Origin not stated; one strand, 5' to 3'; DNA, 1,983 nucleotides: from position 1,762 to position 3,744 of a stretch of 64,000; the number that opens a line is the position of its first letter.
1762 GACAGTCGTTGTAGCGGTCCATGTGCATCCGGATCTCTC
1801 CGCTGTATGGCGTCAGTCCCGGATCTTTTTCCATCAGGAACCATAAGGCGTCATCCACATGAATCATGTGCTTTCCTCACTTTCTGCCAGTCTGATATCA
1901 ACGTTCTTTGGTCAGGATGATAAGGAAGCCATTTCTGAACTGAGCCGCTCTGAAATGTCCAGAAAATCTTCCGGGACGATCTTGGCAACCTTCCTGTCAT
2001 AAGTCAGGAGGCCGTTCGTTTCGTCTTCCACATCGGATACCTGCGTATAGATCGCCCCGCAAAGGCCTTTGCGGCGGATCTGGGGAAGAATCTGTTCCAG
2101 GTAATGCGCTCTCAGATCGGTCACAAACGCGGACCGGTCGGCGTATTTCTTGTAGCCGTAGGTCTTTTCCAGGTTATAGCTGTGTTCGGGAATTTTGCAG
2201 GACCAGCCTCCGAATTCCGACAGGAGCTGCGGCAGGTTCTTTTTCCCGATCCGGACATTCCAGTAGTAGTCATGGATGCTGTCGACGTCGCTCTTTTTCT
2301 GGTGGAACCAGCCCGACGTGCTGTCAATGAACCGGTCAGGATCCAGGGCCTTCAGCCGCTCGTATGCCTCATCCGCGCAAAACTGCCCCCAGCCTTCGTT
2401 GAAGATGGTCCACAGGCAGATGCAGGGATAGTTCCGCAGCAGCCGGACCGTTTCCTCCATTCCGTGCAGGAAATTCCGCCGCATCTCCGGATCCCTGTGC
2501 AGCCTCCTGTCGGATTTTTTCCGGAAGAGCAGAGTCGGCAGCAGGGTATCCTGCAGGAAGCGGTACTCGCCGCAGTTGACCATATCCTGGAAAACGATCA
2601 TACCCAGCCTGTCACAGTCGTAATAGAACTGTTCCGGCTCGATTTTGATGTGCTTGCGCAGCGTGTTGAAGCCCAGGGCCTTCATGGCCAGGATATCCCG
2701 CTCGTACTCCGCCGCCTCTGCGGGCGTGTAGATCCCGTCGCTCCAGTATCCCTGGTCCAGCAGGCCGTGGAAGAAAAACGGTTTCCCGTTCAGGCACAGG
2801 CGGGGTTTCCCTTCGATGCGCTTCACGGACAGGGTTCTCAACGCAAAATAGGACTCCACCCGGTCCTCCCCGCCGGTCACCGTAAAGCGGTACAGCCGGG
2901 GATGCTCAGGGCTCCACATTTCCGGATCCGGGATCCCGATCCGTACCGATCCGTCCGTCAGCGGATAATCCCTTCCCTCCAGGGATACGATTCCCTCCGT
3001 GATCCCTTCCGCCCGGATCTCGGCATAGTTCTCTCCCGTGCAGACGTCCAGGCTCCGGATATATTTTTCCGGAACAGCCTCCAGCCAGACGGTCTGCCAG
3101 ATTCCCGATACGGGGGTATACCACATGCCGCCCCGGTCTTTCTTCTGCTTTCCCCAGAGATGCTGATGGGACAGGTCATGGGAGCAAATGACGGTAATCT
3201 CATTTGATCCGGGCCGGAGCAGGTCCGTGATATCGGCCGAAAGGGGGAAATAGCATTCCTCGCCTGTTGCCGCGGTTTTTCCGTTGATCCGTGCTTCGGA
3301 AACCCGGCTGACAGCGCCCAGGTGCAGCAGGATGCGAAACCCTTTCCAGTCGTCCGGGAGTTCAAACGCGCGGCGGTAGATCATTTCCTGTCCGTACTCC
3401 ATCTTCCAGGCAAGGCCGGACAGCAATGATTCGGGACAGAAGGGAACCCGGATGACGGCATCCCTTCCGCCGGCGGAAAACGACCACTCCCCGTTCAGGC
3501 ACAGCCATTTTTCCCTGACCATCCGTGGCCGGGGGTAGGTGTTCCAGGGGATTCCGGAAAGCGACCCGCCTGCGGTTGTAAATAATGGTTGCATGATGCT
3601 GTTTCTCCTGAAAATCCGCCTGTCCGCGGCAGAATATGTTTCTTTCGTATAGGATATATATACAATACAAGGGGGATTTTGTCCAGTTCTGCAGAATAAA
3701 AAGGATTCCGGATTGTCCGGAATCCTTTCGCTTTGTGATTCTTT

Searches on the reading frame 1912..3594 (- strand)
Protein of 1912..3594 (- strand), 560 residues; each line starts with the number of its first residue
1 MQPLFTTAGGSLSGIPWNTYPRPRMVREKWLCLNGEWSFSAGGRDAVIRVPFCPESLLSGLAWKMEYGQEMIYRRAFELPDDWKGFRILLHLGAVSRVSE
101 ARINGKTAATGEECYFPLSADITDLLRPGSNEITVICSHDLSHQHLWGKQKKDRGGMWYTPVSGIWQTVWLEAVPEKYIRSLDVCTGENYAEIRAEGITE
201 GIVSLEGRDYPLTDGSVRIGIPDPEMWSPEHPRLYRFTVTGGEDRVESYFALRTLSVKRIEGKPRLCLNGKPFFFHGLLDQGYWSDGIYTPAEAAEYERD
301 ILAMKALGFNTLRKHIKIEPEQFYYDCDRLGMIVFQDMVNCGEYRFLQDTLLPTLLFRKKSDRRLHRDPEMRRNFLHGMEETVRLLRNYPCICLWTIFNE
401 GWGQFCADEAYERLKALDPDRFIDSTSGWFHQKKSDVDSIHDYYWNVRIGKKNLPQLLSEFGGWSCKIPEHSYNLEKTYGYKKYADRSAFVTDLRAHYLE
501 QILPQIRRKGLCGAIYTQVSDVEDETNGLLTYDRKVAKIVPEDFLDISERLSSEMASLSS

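Call 71: find_encoding_contigs(protein=window:1912-3594:-, flank=10000, max_places=2)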
Protein window:1912-3594:- (560 aa): 9 contigs read that carry it; 2 places shown.
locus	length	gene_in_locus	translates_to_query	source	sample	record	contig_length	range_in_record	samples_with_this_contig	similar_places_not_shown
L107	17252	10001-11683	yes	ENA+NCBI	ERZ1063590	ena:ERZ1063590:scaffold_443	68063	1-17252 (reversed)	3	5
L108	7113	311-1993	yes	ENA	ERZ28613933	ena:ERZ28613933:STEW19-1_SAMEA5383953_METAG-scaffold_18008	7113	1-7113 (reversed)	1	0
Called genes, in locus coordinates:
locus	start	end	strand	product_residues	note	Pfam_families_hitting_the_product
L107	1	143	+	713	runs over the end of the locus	PF00664:ABC_membrane, PF02463:SMC_N (weak), PF00005:ABC_tran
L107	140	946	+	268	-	PF01966:HD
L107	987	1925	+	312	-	PF17836:PglD_N, PF25084:LbH_EIF2B (weak), PF25087:GMPPB_C (weak), PF00132:Hexapep (faint)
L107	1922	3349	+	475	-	PF00501:AMP-binding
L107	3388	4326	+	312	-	PF13308:YARHG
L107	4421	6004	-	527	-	PF00496:SBP_bac_5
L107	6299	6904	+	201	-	-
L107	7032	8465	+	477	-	PF02554:CstA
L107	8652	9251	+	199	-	PF06347:SH3_4 (faint), PF08239:SH3_3 (weak)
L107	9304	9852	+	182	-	-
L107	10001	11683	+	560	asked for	PF22666:Glyco_hydro_2_N2 (weak), PF02837:Glyco_hydro_2_N (weak), PF02836:Glyco_hydro_2_C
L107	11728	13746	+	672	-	PF02922:CBM_48, PF00128:Alpha-amylase, PF02806:Alpha-amylase_C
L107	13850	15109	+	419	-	PF01740:STAS, PF13466:STAS_2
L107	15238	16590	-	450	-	PF01938:TRAM (weak), PF05958:tRNA_U5-meth_tr, PF03602:Cons_hypoth95 (weak), PF08241:Methyltransf_11 (weak), PF09445:Methyltransf_15 (weak), PF13649:Methyltransf_25, PF13847:Methyltransf_31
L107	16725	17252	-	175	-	?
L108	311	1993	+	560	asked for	PF22666:Glyco_hydro_2_N2 (weak), PF02837:Glyco_hydro_2_N (weak), PF02836:Glyco_hydro_2_C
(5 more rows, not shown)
